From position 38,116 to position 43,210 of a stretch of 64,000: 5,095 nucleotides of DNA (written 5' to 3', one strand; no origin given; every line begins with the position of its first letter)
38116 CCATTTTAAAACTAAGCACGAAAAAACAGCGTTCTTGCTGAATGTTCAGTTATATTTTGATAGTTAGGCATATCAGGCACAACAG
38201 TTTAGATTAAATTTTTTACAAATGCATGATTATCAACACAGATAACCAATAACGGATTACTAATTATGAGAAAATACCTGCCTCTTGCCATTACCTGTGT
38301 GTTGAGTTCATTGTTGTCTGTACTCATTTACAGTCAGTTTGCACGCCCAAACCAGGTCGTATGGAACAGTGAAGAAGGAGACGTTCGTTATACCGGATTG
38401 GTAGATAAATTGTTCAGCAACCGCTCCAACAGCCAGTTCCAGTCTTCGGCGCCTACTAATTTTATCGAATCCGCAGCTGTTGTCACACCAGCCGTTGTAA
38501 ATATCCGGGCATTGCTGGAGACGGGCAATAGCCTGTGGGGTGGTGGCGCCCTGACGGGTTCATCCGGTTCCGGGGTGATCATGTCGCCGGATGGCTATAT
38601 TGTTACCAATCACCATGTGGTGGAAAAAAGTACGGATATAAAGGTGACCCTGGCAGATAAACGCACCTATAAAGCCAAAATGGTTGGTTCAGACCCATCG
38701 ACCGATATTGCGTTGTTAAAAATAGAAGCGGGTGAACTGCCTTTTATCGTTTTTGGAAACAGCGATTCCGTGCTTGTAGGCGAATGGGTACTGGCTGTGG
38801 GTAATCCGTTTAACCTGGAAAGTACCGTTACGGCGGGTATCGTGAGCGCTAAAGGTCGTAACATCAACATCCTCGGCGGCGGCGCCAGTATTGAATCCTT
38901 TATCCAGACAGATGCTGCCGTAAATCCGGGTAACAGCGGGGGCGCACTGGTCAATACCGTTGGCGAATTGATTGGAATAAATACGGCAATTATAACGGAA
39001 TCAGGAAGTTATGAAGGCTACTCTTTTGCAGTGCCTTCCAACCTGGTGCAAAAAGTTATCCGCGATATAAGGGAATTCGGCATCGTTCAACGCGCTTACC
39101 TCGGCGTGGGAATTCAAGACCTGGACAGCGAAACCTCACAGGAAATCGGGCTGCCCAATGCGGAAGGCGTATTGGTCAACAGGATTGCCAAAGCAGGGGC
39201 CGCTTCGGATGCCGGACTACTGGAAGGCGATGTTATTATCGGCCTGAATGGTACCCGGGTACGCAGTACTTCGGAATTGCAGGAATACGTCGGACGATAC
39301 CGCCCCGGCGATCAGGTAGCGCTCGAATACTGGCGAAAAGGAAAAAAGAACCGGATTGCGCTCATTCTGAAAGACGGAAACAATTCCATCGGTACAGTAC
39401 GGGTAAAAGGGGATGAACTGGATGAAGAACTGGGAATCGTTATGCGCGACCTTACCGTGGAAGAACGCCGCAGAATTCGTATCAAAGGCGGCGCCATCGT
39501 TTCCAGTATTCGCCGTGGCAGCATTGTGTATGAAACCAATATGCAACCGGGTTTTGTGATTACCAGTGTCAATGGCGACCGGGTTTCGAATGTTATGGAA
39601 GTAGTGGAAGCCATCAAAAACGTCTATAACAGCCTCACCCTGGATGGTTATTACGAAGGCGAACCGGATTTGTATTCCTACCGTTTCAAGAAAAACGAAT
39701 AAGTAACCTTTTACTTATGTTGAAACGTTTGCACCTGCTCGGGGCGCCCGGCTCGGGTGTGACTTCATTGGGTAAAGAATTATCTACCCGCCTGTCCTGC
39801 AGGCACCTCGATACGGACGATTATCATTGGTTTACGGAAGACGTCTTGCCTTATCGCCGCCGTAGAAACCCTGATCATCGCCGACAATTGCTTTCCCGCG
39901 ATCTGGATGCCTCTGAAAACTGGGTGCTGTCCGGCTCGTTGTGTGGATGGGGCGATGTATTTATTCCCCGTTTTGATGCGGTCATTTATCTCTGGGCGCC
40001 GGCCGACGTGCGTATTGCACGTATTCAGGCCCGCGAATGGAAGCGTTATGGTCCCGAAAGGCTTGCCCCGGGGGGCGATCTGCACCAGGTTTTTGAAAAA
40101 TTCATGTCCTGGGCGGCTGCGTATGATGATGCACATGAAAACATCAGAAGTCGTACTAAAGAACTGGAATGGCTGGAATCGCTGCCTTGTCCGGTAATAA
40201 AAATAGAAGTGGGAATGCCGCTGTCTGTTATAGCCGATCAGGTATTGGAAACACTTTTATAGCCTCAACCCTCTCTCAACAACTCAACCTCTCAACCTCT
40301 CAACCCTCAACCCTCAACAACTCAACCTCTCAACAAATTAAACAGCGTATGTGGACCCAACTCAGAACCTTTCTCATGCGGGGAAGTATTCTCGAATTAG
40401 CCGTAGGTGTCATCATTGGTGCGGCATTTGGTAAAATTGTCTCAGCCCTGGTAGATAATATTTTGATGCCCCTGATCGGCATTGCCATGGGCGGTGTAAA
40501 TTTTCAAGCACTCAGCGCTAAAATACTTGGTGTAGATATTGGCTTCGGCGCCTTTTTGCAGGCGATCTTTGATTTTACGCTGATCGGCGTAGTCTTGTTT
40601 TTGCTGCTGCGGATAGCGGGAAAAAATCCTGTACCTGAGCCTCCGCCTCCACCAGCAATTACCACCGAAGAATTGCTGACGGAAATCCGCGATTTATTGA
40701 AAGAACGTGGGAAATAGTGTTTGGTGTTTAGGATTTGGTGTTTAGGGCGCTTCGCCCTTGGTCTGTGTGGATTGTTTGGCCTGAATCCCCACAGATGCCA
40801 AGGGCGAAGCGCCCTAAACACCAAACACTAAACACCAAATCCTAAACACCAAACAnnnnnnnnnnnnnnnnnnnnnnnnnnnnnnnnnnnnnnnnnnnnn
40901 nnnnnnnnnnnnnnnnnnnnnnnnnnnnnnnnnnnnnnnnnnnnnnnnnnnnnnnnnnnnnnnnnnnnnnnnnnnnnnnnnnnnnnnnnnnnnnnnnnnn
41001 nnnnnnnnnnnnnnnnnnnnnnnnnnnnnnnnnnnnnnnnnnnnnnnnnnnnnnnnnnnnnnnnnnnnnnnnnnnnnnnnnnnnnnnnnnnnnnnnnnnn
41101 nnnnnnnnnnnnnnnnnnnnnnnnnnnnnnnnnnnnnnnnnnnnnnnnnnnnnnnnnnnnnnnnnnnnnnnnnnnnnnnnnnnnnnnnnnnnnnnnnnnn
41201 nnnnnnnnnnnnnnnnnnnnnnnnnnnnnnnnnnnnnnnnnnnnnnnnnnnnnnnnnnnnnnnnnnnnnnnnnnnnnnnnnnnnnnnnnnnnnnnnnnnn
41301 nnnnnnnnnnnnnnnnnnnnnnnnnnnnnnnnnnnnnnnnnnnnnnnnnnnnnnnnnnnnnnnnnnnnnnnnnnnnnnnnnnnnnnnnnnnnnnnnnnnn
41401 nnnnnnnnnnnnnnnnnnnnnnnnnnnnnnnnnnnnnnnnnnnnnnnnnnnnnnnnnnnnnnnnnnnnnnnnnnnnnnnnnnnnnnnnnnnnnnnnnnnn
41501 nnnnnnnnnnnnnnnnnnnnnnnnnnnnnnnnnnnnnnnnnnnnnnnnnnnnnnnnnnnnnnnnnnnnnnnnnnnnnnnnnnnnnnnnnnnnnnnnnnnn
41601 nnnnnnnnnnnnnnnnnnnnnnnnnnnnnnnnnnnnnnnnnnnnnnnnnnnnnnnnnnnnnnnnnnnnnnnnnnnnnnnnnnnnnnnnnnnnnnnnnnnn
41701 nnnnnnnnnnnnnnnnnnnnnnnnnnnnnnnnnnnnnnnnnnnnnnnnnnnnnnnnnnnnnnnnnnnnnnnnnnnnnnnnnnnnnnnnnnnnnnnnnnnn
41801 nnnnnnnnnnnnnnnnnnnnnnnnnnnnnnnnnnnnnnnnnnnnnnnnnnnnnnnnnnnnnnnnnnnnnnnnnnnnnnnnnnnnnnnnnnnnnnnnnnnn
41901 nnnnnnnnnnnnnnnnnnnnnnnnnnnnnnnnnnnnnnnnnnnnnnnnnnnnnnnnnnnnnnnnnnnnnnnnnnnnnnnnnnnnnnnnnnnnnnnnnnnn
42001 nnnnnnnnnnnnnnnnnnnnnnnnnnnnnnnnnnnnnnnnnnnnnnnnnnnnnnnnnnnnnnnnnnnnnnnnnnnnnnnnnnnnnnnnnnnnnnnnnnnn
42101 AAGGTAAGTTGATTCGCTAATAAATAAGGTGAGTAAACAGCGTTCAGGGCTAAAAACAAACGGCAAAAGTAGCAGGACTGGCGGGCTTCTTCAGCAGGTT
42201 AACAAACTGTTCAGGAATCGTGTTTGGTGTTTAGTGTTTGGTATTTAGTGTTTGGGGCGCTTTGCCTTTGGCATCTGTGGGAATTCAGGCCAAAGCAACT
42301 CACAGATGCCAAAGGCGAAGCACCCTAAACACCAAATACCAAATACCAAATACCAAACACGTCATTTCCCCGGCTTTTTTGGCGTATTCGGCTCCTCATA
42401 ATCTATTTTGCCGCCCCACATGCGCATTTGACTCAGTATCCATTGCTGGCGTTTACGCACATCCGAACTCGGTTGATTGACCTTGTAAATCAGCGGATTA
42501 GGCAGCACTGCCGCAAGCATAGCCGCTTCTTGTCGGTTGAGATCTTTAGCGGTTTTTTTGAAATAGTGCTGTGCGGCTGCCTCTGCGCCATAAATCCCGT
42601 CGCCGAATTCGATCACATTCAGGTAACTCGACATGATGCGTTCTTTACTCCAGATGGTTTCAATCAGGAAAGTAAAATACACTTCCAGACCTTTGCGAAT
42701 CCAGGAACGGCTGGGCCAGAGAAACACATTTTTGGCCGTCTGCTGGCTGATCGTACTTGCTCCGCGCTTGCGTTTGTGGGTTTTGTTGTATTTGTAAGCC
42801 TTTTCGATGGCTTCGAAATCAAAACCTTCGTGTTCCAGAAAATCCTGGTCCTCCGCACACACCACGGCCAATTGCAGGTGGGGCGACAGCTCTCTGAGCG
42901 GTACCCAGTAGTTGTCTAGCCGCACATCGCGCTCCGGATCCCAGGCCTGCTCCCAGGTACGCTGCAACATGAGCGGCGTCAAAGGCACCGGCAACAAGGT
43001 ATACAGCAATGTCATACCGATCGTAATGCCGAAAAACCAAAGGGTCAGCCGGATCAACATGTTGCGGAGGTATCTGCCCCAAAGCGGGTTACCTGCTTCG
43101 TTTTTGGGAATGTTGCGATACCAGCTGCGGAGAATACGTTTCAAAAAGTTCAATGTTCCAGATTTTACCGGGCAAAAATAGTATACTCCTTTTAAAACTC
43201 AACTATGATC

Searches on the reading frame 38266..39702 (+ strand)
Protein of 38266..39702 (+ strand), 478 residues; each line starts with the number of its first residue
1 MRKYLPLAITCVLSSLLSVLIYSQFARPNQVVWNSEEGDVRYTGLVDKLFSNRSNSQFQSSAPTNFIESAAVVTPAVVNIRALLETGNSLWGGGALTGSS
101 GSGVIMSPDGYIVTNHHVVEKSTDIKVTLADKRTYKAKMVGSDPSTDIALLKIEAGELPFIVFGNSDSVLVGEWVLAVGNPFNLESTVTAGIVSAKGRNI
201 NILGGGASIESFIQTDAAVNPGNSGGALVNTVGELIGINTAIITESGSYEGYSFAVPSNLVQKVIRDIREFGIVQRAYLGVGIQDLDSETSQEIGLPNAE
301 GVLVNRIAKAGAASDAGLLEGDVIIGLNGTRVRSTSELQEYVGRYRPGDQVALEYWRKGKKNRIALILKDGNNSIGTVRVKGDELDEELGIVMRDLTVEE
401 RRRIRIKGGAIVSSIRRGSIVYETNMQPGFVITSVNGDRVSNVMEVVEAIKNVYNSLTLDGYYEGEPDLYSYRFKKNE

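Call 47: search_protein_families(library=pfam, proteins=[window:38266-39702:+], max_evalue=0.00001)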
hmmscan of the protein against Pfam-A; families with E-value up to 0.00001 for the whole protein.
window:38266-39702:+ (478 aa): 5 families
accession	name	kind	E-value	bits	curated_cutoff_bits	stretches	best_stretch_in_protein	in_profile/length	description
PF13365.12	Trypsin_2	-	5.6e-35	121.6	27.6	1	101-238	1-144/144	Trypsin-like peptidase domain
PF13180.12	PDZ_2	-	1.8e-19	70.3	27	1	278-366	2-78/80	PDZ domain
PF00089.32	Trypsin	-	7.7e-18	65.6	20.6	1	100-265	22-220/220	Trypsin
PF00595.29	PDZ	-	1.3e-16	61.2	23.2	2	276-353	9-78/81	PDZ domain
PF17820.7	PDZ_6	-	6.9e-11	42.2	27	1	304-357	2-54/54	PDZ domain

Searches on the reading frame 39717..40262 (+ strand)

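Call 47: search_protein_families(library=pfam, proteins=[window:39717-40262:+], max_evalue=0.00001)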
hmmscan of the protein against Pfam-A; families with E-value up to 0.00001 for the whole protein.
window:39717-40262:+ (181 aa): 1 family
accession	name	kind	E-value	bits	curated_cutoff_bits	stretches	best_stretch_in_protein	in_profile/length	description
PF13238.12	AAA_18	-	4.3e-08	34.1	29.4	1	7-112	3-117/128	AAA domain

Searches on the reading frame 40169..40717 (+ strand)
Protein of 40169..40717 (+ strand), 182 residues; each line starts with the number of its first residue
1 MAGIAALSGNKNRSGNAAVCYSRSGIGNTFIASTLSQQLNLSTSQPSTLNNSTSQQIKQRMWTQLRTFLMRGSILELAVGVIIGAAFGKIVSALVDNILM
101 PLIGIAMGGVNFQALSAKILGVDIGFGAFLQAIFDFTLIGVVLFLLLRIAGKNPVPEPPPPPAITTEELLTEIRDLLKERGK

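Call 47: search_protein_families(library=pfam, proteins=[window:40169-40717:+], max_evalue=0.00001)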
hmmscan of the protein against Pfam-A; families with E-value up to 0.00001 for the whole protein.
window:40169-40717:+ (182 aa): 1 family
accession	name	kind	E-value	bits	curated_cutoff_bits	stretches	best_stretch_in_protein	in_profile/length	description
PF01741.23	MscL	-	2.5e-33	115.5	27.4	1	61-178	1-123/123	Large-conductance mechanosensitive channel, MscL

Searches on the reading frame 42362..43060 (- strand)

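Call 48: search_protein_families(library=pfam, proteins=[window:42362-43060:-], max_evalue=0.00001)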
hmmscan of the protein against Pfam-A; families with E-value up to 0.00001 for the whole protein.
window:42362-43060:- (232 aa): 1 family
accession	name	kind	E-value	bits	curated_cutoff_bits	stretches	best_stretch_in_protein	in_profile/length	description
PF00912.28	Transgly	-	5.9e-55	185.9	27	1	50-212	14-177/178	Transglycosylase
